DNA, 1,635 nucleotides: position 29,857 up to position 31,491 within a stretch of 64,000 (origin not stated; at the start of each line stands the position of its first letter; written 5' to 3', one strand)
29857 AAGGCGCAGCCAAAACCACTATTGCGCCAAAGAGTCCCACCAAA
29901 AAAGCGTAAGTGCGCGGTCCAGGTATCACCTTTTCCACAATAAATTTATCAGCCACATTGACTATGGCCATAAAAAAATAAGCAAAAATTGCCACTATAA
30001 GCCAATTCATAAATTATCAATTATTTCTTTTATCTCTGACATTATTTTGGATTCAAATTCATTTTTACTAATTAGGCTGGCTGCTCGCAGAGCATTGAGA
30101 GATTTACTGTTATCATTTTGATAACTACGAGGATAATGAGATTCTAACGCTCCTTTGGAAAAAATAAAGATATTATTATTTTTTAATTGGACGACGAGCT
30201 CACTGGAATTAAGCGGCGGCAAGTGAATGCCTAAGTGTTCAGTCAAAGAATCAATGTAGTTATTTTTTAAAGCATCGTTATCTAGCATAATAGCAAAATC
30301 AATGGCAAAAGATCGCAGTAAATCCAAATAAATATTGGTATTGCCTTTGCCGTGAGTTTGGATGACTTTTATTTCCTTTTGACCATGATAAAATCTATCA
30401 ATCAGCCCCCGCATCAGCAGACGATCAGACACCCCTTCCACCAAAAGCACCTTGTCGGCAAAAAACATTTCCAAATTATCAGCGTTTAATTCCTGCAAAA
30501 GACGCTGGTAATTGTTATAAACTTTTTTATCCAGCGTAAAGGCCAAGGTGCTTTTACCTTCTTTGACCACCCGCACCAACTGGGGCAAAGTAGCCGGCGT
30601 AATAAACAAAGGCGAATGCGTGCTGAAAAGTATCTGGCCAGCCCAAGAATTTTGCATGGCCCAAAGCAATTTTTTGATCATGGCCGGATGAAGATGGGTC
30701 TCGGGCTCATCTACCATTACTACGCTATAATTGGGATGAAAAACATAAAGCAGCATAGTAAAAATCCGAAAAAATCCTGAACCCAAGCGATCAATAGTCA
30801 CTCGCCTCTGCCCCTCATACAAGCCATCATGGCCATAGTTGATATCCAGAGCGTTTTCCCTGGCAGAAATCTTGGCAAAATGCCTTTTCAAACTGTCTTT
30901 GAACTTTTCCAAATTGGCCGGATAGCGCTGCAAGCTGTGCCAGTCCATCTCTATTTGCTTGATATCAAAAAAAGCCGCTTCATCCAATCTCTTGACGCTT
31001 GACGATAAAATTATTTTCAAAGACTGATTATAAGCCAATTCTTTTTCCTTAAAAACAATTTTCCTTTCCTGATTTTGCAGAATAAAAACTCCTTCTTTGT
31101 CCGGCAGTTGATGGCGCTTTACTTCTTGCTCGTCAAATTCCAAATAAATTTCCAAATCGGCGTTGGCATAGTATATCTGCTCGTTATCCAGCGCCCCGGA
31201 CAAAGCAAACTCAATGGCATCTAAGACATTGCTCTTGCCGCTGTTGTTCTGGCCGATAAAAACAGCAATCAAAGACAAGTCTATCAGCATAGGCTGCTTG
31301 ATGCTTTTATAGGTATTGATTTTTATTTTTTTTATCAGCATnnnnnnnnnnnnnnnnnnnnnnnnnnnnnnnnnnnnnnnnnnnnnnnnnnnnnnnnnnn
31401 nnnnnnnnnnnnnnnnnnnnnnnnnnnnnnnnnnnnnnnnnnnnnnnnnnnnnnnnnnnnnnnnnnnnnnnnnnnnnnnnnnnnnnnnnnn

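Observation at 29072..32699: OLD-family ATPase/Toprim nuclease translationally coupled into an envelope-glycan operon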

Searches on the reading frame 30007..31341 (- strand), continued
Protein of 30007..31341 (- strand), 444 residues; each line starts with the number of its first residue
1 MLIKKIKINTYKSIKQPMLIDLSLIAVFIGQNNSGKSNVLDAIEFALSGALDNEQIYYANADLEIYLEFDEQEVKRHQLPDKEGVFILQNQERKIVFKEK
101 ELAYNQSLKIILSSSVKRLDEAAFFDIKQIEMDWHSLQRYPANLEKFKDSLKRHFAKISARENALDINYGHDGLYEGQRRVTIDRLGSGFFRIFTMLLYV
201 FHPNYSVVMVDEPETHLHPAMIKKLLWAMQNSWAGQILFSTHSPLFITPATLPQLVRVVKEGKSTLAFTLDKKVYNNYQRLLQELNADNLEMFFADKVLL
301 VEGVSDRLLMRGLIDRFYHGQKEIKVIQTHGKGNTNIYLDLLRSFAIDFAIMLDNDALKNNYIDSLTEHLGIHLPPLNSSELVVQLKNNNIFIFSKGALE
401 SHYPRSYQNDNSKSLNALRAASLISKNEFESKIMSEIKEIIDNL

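Call 44: predict_structure(alignment_id=A1)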
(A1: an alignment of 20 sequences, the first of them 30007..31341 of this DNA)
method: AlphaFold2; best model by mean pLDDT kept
length: 444 residues; sequences in the alignment: 20
mean_pLDDT: 85.7   pTM: 0.83
mean pLDDT of the five models: 85.7, 85.5, 85.0, 85.0, 84.7
residues with pLDDT >= 90: 214; 70-90: 180; 50-70: 32; < 50: 18
segments of 3 or more residues with pLDDT < 50: 168-176, 178-186
pLDDT, mean of each block of 10 residues (from residue 1): 96 94 92 90 86 82 96 91 95 92 89 89 84 90 90 74 53 44 53 90 92 84 87 85 84 90 90 65 72 90 92 94 89 83 91 89 88 83 90 90 92 91 95 95 92
secondary structure, 60 per line:
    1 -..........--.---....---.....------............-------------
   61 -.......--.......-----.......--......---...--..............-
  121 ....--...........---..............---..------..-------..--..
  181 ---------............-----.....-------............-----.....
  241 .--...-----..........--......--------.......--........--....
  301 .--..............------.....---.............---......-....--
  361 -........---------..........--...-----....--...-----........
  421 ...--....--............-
elements in order: E2-11 E18-21 E25-29 H36-47 E62-68 H71-77 E83-89 E92-97 E101-103 H106-115 E116-119 H121-124 H127-137 H141-154 H190-201 E207-211 H219-230 E236-241 E255-261 E264-269 H278-284 H287-294 E297-301 H304-317 E324-328 H332-344 E348-353 H355-358 H362-369 H379-388 E391-393 H399-402 H413-423 H426-429 H432-443

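Call 48: fold_search(model_id=the predicted structure, library=pdb)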
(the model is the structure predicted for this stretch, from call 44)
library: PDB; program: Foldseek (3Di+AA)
matches with E <= 10: 1327; with E <= 0.001: 350
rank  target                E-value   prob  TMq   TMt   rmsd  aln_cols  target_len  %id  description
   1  6p74                  2.3e-18  1.00  0.60  0.53  13.2       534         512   16  OLD nuclease from Thermus Scotoductus (released 2020-01-29)
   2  8x5i_D                2.1e-16  1.00  0.61  0.51  10.6       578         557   16  Structure of ATP/Mg2+ bound Gabija GajA (released 2024-02-28)
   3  8u7i_A                2.4e-16  1.00  0.59  0.44  14.9       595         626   15  Structure of the phage immune evasion protein Gad1 bound to the Gabija GajAB complex (released 2023-11-22)
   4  8sm3_A                2.5e-16  1.00  0.57  0.48  14.0       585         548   15  Structure of Bacillus cereus VD045 Gabija GajA-GajB Complex (released 2023-11-22)
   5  8x5i_C                2.0e-15  1.00  0.55  0.52   8.8       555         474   16  Structure of ATP/Mg2+ bound Gabija GajA (released 2024-02-28)
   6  8x5i_B                1.3e-14  1.00  0.57  0.47  14.1       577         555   16  Structure of ATP/Mg2+ bound Gabija GajA (released 2024-02-28)
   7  8tjy_A                1.3e-14  1.00  0.56  0.53   8.1       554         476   16  Structure of Gabija AB complex (released 2024-04-24)
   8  8jqb_A                1.4e-14  1.00  0.55  0.52   8.7       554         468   15  Structure of Gabija GajA-GajB 4:4 Complex (released 2024-02-28)
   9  8x5i_A                2.3e-14  1.00  0.57  0.54   7.8       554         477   14  Structure of ATP/Mg2+ bound Gabija GajA (released 2024-02-28)
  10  9lp9_B                4.3e-14  1.00  0.47  0.31  13.0       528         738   16  The cryo-EM structure of retron Eco8 in a standby state (released 2025-11-19)
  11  9lpa_B                4.8e-14  1.00  0.52  0.33  12.6       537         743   15  The cryo-EM structure of retron Eco8 in an active state (released 2025-11-19)
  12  8tk0_A                1.5e-13  1.00  0.54  0.53   7.9       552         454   17  Structure of Gabija AB complex (released 2024-04-24)
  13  8jq9_A                1.9e-13  1.00  0.54  0.53   7.7       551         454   15  Structure of Gabija GajA (released 2024-02-28)
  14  8j4t_A                2.5e-13  1.00  0.54  0.51   7.9       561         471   16  GajA-GajB complex (released 2024-02-21)
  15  9x9b_B                1.2e-12  1.00  0.53  0.33  12.8       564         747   13  Retron-Eco8 complex with ATP-Mg2+ (released 2026-03-04)
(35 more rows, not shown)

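Call 64: find_encoding_contigs(protein=P0135, flank=5000, max_places=1)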
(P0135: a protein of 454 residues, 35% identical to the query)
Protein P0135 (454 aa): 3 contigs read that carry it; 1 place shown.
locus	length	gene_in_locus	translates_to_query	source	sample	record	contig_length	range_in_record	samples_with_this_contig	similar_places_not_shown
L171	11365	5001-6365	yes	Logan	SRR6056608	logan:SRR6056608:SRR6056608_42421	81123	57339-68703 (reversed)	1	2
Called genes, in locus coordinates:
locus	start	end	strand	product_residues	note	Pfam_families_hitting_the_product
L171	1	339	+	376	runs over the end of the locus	PF04545:Sigma70_r4, PF05066:HARE-HTH (faint)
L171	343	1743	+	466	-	PF26449:DUF8128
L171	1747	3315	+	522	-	PF01935:DUF87, PF10412:TrwB_AAD_bind, PF12696:TraG-D_C (weak)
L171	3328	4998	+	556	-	PF00133:tRNA-synt_1, PF01406:tRNA-synt_1e (faint), PF09334:tRNA-synt_1g, PF19303:Anticodon_3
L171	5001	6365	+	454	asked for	PF02463:SMC_N (faint), PF13175:AAA_15, PF13555:AAA_29 (weak), PF11398:DUF2813 (faint), PF13175:AAA_15, PF13304:AAA_21, PF20469:OLD-like_TOPRIM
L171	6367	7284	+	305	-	PF00535:Glycos_transf_2, PF13641:Glyco_tranf_2_3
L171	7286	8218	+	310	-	-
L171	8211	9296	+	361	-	PF02540:NAD_synthase (faint), PF03054:tRNA_Me_trans, PF20259:tRNA_Me_trans_M, PF20258:tRNA_Me_trans_C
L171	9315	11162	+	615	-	PF01411:tRNA-synt_2c, PF07973:tRNA_SAD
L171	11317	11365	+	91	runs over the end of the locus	PF01176:eIF-1a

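Call 71: find_related_loci(query=A1, collection=viral_contigs, flank=8000)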
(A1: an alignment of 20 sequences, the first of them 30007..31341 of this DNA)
Query A1 (444 aa) in viral_contigs; peptide patterns used: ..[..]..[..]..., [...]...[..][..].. (x = any residue, [..] = any of these).
81 stretches matched a pattern, but none encodes a relative of the query by tblastn (E <= 1e-3).

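Call 72: search_dna_similar(query=window:30007-31341:-, collection=phages, mode=protein, max_rows=8, max_evalue=0.001)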
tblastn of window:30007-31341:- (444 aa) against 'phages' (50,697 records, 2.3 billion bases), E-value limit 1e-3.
Records with a match: 9; places in all: 9; records where one place covers at least 80% of the query: 0.
Best place of each record, by identity: <60% 9.
By first word of the organism name: Bacteriophage 5; Burkholderia 2; Pseudomonas 1; Vibrio 1.
By host as written in the record: - 3; Escherichia coli 2; Burkholderia cenocepacia strain C6433 2; Pseudomonas aeruginosa 02-5867 1; Vibrio parahaemolyticus MAVP-71 1.
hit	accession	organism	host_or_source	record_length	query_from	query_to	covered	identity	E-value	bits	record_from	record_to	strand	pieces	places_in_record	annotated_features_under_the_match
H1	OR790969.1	Pseudomonas phage PfAC02b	Pseudomonas aeruginosa 02-5867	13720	94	317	50%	25.5%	2e-5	54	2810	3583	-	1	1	ATP-dependent endonuclease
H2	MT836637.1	Bacteriophage sp.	human fecal samples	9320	210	356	33%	32.7%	3e-11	72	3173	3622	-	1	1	record has no annotation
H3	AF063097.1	Bacteriophage P2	Escherichia coli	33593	183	369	42%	24.9%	5e-7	58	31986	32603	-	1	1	old: Old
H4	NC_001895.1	Bacteriophage P2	Escherichia coli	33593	183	369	42%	24.9%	5e-7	58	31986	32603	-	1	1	old: AAA family ATPase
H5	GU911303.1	Burkholderia phage KS5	Burkholderia cenocepacia strain C6433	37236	174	357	41%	23.1%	1e-6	57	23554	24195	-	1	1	28: gp28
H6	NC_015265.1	Burkholderia phage KS5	Burkholderia cenocepacia strain C6433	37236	174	357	41%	23.1%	1e-6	57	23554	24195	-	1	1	28: ATP-dependent endonuclease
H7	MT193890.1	Vibrio phage vB_Vipa71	Vibrio parahaemolyticus MAVP-71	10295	176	357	41%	23.3%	2e-5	54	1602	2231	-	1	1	ATP-dependent endonuclease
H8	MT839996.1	Bacteriophage sp.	human fecal samples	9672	203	356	35%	26.1%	6e-4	48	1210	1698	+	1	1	record has no annotation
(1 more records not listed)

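Call 73: search_dna_similar(query=window:30007-31341:-, collection=plasmids, mode=protein, max_rows=8, max_evalue=0.001)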
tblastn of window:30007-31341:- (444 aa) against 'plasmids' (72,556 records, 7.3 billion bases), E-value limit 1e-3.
Records with a match: 340; places in all: 345; records where one place covers at least 80% of the query: 0.
Best place of each record, by identity: <60% 340.
By first word of the organism name: Bacillus 36; Klebsiella 34; Rhizobium 33; Enterococcus 28; Agrobacterium 15; Acinetobacter 15; Sinorhizobium 10; Paenibacillus 9; Enterobacter 8; Streptomyces 8; and 74 more.
By predicted mobility (MOB-suite, as given by PLSDB): conjugative 136; non-mobilizable 126; mobilizable 78.
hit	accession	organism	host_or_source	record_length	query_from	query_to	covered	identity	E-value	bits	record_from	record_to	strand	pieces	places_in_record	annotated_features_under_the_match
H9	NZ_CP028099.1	Synechocystis sp. IPPAS B-1465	axenic culture,Synechocystis sp. GT-L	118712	25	361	76%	25.3%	8e-11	72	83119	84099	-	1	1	AAA family ATPase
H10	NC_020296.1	Synechocystis sp. PCC 6803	-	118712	25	361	76%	25.3%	8e-11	72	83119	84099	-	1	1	AAA family ATPase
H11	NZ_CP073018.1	Synechocystis sp. PCC 6803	cell culture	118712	25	361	76%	25.3%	8e-11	72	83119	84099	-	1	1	AAA family ATPase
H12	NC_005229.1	Synechocystis sp. PCC 6803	-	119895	25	361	76%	25.3%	8e-11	72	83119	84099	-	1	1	AAA family ATPase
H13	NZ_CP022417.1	Pseudosulfitobacter pseudonitzschiae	Skeletonema marinoi strain RO5AC,Cell ...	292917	23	361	76%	23.0%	8e-7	59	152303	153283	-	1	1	AAA family ATPase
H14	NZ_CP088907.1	Rhodococcus qingshengii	cell culture,forest soil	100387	103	386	64%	26.2%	7e-4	50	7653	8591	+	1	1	AAA family ATPase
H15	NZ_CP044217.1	Mesorhizobium terrae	soil,soil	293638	114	401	65%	24.1%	5e-10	70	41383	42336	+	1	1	AAA family ATPase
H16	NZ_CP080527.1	Mesorhizobium sp. AR07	Oxytropis sp.,Cell culture,root nodule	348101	113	423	70%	22.3%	5e-10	69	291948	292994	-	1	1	TOPRIM nucleotidyl transferase/hydrolase domain-containing protein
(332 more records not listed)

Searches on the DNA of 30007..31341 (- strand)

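Call 19: search_rna_families(sources=[L003, L007, L009, L013, L012, L010, L014], threshold=gathering)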
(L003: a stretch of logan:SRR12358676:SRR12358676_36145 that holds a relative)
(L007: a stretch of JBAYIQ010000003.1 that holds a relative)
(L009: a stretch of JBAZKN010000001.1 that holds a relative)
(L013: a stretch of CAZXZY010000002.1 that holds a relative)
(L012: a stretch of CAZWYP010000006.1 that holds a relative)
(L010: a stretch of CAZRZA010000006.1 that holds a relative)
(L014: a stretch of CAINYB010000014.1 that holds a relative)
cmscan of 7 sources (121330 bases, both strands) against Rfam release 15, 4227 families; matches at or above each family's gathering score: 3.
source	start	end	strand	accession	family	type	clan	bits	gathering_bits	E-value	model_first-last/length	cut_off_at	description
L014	1884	1990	+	RF00162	SAM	Cis-reg; riboswitch;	CL00012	69.5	44.4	7e-14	1-108/108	no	SAM riboswitch aptamer (S box leader)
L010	404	501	+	RF00162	SAM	Cis-reg; riboswitch;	CL00012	63.5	44.4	3.9e-12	1-108/108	no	SAM riboswitch aptamer (S box leader)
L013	2068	2166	+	RF00162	SAM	Cis-reg; riboswitch;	CL00012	61.6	44.4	1.4e-11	1-108/108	no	SAM riboswitch aptamer (S box leader)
